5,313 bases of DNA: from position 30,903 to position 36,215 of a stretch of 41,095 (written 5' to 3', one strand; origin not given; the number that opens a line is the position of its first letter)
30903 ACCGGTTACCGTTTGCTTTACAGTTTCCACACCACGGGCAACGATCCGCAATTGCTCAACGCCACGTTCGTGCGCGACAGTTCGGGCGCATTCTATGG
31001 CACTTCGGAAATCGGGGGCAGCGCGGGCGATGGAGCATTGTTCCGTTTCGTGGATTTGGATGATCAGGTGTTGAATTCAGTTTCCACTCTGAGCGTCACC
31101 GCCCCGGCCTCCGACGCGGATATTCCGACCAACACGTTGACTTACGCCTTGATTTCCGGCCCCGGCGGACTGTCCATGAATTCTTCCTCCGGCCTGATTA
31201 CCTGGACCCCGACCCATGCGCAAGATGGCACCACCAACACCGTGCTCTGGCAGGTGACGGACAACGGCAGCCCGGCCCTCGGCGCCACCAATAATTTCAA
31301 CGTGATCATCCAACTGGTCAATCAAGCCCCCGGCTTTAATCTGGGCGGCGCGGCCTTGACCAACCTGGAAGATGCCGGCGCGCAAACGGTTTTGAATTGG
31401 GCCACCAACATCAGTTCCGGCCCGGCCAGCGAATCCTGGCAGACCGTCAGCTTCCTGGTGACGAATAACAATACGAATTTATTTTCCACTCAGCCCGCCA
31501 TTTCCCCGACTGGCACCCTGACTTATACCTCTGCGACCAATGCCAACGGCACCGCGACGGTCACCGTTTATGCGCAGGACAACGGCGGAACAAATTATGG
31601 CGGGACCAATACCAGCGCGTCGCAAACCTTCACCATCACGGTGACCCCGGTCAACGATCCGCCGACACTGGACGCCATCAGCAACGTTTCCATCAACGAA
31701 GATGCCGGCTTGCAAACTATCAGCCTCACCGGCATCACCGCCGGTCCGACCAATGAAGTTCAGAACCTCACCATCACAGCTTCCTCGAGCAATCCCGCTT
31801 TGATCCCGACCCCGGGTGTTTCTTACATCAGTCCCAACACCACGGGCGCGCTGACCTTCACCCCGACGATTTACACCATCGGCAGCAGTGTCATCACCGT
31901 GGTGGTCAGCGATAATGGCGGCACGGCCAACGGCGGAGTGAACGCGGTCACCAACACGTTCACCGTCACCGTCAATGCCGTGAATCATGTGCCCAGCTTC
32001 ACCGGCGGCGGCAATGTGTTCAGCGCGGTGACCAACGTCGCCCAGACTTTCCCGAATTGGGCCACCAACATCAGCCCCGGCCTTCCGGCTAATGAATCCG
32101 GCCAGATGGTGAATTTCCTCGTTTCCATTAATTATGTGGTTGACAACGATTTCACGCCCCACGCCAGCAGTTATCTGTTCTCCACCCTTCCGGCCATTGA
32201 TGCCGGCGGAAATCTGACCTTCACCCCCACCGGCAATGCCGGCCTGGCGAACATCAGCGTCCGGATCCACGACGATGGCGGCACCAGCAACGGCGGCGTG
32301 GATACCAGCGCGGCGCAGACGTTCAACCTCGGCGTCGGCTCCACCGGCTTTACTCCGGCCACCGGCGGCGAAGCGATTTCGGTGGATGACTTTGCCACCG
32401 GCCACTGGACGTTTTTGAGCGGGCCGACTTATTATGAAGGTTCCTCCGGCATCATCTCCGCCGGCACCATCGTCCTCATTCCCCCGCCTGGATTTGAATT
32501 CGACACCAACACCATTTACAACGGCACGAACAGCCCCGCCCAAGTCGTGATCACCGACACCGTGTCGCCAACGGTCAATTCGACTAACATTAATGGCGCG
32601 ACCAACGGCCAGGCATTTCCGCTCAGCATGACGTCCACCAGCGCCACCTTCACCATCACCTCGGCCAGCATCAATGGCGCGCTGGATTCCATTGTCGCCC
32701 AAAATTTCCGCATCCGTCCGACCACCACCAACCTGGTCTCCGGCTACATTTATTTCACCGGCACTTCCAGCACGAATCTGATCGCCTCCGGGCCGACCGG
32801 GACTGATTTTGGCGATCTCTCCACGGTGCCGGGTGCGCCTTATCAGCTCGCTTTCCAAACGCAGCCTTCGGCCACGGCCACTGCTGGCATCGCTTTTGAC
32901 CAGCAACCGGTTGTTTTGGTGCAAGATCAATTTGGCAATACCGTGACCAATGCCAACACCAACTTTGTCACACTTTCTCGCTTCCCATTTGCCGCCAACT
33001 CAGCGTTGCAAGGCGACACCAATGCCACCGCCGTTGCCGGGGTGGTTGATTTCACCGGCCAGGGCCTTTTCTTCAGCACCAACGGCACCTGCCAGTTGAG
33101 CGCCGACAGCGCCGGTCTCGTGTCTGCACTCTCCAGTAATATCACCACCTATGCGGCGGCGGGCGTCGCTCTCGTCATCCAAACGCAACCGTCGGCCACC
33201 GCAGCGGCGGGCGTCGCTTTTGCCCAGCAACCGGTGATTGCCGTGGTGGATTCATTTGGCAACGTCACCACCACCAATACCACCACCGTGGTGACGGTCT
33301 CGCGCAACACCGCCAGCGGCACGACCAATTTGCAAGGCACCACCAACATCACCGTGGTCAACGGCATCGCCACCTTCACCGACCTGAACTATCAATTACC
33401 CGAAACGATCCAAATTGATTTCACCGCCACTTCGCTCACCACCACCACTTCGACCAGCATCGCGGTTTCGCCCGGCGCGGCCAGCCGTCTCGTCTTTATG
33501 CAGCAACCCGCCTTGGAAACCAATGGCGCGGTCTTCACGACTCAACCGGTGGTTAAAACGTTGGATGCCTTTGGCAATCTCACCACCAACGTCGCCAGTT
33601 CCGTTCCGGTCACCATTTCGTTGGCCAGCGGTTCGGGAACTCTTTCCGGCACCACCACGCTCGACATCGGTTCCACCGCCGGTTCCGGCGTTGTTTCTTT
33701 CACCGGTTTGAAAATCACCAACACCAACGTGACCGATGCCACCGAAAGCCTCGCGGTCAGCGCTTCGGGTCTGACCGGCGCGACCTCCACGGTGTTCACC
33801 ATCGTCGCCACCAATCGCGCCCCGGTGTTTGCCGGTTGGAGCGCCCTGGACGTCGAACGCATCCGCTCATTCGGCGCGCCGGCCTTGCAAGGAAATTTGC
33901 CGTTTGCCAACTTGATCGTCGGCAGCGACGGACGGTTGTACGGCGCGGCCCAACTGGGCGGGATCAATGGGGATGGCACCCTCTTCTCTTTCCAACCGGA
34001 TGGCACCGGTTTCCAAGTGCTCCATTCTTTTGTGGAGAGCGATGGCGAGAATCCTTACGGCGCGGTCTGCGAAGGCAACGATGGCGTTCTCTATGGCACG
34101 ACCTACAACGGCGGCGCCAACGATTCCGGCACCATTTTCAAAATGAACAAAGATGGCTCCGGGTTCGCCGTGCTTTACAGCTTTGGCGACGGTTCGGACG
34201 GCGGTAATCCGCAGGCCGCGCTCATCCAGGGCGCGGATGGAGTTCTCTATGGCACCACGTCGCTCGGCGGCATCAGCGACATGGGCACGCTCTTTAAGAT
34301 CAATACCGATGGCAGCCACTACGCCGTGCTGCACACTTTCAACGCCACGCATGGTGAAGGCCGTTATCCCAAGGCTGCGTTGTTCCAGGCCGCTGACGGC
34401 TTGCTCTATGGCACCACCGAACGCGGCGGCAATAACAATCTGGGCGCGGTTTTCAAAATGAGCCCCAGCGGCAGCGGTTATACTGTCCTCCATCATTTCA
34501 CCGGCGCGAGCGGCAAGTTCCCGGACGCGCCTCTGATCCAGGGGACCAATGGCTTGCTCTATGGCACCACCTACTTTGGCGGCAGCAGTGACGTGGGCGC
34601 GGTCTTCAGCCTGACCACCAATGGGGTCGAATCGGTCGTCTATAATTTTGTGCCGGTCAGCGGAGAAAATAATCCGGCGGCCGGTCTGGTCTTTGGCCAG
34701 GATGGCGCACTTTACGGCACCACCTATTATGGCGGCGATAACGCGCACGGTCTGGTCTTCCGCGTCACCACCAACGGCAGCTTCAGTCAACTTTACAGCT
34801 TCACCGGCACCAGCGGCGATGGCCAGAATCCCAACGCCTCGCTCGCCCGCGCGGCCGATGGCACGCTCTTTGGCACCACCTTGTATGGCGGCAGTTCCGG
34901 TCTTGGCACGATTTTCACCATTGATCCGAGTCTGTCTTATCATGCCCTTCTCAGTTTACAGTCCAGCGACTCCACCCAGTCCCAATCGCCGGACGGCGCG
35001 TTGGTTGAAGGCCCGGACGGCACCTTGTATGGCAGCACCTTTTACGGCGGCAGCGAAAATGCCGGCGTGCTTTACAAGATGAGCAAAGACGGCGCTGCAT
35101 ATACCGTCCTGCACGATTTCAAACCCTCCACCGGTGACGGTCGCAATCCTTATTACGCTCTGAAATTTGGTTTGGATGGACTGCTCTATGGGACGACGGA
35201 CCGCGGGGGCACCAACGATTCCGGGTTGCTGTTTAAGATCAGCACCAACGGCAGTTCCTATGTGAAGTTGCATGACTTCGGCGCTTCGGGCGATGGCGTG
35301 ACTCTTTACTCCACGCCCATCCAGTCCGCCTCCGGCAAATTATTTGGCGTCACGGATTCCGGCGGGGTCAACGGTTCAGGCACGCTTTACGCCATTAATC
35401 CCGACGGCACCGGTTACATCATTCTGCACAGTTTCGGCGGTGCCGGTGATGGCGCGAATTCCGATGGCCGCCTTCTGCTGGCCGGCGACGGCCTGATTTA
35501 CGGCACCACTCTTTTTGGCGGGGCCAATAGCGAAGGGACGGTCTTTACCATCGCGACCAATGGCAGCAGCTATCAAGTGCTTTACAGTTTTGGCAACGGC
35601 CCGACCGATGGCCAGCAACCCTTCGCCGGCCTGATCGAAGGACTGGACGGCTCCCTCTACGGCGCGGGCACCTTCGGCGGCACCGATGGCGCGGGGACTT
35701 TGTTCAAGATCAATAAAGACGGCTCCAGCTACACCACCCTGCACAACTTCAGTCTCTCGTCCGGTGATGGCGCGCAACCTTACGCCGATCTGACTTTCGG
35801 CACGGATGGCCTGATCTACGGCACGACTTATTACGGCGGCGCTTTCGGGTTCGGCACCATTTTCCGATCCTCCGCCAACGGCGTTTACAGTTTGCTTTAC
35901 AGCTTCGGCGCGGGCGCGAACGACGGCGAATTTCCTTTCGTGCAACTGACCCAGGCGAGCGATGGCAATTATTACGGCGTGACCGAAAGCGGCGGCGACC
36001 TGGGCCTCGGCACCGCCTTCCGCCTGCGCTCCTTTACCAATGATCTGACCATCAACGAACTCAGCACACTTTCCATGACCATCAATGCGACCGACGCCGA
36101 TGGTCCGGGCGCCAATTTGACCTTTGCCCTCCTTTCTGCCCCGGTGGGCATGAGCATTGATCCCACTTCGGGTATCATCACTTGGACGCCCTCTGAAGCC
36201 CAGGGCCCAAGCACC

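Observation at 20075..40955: Giant ~7,000-aa secreted protein with an unusual mixed module architecture fills half the window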

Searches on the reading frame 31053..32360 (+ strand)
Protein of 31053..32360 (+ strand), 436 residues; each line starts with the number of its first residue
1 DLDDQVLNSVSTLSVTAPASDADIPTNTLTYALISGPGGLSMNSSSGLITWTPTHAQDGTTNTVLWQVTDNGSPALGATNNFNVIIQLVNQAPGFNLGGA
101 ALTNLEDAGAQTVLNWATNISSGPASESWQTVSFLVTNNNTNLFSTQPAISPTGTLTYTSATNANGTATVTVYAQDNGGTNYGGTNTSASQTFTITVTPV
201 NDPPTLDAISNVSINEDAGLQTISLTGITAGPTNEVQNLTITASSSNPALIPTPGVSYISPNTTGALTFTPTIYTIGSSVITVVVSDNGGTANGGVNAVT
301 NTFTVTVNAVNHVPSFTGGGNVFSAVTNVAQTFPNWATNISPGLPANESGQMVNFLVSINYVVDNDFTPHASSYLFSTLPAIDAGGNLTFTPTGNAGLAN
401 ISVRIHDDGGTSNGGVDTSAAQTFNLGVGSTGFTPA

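Call 8: search_protein_families(library=pfam, proteins=[window:31053-32360:+], max_evalue=0.01)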
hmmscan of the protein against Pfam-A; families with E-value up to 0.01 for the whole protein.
window:31053-32360:+ (436 aa): 3 families
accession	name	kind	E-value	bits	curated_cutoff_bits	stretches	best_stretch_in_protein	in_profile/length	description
PF17963.7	Big_9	-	6.1e-09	37.1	23.6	1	9-71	15-77/89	Bacterial Ig domain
PF05345.18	He_PIG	-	1.7e-07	32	24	1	10-73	16-84/96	Putative Ig domain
PF17892.7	Cadherin_5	-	0.0022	18.2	26.5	0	200-295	1-92/98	Cadherin-like domain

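Call 9: search_protein_families(library=ncbifam, proteins=[window:31053-32360:+], max_evalue=0.01)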
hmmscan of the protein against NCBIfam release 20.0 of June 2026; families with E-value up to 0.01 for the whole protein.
window:31053-32360:+ (436 aa): 2 families
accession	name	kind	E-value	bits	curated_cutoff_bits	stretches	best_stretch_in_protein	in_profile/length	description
NF012211.1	tand_rpt_95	domain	7e-15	54.8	90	3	149-207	43-94/98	tandem-95 repeat protein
TIGR04225.1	CshA_fibril_rpt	repeat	0.0046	17.8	60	0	33-74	53-95/104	fibrillar adhesin CshA-type repeat protein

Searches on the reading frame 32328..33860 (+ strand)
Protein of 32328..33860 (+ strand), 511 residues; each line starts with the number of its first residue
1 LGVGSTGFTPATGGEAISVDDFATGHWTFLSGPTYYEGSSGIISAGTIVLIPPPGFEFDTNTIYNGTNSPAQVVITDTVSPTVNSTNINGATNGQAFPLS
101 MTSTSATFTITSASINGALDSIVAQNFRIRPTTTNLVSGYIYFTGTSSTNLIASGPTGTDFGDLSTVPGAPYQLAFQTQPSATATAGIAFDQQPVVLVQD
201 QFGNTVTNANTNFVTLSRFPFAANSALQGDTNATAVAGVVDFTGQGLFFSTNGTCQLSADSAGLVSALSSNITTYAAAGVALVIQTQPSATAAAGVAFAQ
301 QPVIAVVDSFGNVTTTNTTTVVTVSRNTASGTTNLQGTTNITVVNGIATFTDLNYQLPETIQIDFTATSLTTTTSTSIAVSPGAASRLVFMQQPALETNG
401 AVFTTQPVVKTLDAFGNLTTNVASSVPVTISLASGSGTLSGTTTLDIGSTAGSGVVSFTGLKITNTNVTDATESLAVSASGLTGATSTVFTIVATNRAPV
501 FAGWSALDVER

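Call 8: search_protein_families(library=pfam, proteins=[window:32328-33860:+], max_evalue=0.01)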
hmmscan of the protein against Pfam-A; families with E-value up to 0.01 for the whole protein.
window:32328-33860:+ (511 aa): 1 family
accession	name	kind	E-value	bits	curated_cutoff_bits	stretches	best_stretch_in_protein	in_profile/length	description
PF20257.3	SAM_HAT_C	-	2.6e-05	24.9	25.5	0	196-215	3-22/84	SAM hydroxide adenosyltransferase C-terminal domain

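Call 9: search_protein_families(library=ncbifam, proteins=[window:32328-33860:+], max_evalue=0.01)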
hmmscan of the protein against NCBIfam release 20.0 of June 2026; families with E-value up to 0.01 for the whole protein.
window:32328-33860:+ (511 aa): 0 families

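Call 54: search_solved_structures(query=window:32328-33860:+, max_evalue=1)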
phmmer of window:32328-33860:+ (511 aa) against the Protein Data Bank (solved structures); distinct sequences matched with E-value up to 1: 0.

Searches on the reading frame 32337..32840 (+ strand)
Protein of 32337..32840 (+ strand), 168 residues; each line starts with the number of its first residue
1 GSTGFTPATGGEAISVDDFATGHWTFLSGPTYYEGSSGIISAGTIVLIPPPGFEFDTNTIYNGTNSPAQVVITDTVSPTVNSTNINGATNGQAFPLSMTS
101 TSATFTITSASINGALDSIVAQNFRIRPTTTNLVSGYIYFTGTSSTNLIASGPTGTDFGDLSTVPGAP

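Call 59: search_protein_families(library=pfam, proteins=[window:32337-32840:+], max_evalue=1)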
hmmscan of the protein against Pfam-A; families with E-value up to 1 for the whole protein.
window:32337-32840:+ (168 aa): 0 families

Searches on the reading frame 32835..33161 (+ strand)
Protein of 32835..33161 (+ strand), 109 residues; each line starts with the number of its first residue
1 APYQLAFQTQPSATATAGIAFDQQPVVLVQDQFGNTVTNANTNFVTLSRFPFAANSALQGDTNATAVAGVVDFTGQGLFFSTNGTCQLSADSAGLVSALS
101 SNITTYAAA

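Call 59: search_protein_families(library=pfam, proteins=[window:32835-33161:+], max_evalue=1)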
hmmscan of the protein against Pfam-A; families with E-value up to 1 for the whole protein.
window:32835-33161:+ (109 aa): 2 families
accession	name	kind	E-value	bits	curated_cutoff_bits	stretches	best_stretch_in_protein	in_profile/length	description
PF16103.11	DUF4822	-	0.051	14.3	25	1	29-53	14-38/123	Domain of unknown function (DUF4822)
PF14977.11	FAM194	-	0.066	12.9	27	1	57-97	49-89/202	FAM194 protein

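Call 60: search_solved_structures(query=A6, max_evalue=1)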
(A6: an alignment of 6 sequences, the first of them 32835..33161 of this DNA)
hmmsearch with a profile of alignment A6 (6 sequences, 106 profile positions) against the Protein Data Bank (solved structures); distinct sequences matched with E-value up to 1: 1.
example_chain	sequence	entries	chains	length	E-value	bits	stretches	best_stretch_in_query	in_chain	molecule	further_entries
7ccg_A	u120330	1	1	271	0.95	12.7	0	25-69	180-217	DNA-directed RNA polymerase subunit delta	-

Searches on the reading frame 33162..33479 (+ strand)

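Call 59: search_protein_families(library=pfam, proteins=[window:33162-33479:+], max_evalue=1)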
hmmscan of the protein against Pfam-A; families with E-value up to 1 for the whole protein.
window:33162-33479:+ (106 aa): 1 family
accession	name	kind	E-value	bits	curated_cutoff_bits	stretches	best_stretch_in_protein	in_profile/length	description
PF00885.24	DMRL_synthase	-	0.034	14.5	26.7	1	27-74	61-108/139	6,7-dimethyl-8-ribityllumazine synthase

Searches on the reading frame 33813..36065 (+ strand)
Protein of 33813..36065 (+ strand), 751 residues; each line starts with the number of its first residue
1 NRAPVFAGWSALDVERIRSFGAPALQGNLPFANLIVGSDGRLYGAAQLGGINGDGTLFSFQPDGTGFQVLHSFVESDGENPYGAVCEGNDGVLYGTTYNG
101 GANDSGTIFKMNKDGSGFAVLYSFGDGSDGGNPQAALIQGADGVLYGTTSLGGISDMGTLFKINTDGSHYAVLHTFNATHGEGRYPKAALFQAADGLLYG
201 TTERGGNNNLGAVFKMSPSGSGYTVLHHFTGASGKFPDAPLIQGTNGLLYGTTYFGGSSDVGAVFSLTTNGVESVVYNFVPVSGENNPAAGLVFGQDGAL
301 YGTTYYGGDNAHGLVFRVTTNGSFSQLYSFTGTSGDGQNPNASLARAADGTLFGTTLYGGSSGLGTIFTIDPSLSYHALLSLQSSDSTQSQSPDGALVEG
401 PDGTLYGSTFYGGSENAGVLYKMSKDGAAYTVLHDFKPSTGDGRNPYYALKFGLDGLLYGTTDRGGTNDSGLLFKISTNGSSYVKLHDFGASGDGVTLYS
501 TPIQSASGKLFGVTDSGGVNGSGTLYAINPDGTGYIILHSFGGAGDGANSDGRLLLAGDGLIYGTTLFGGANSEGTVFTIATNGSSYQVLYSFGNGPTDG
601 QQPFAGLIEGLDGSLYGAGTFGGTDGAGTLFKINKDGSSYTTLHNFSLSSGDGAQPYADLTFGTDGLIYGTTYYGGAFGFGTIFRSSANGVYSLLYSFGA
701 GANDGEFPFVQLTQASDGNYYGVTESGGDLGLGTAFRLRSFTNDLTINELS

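Call 8: search_protein_families(library=pfam, proteins=[window:33813-36065:+], max_evalue=0.01)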
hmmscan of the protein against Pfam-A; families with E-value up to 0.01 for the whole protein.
window:33813-36065:+ (751 aa): 0 families

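Call 9: search_protein_families(library=ncbifam, proteins=[window:33813-36065:+], max_evalue=0.01)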
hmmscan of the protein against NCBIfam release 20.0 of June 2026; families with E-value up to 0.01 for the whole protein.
window:33813-36065:+ (751 aa): 1 family
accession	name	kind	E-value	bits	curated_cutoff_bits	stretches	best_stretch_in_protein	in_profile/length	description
TIGR03803.2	Gloeo_Verruco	domain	1.3e-203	658.7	44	14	183-232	1-49/50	choice-of-anchor tandem repeat GloVer-containing protein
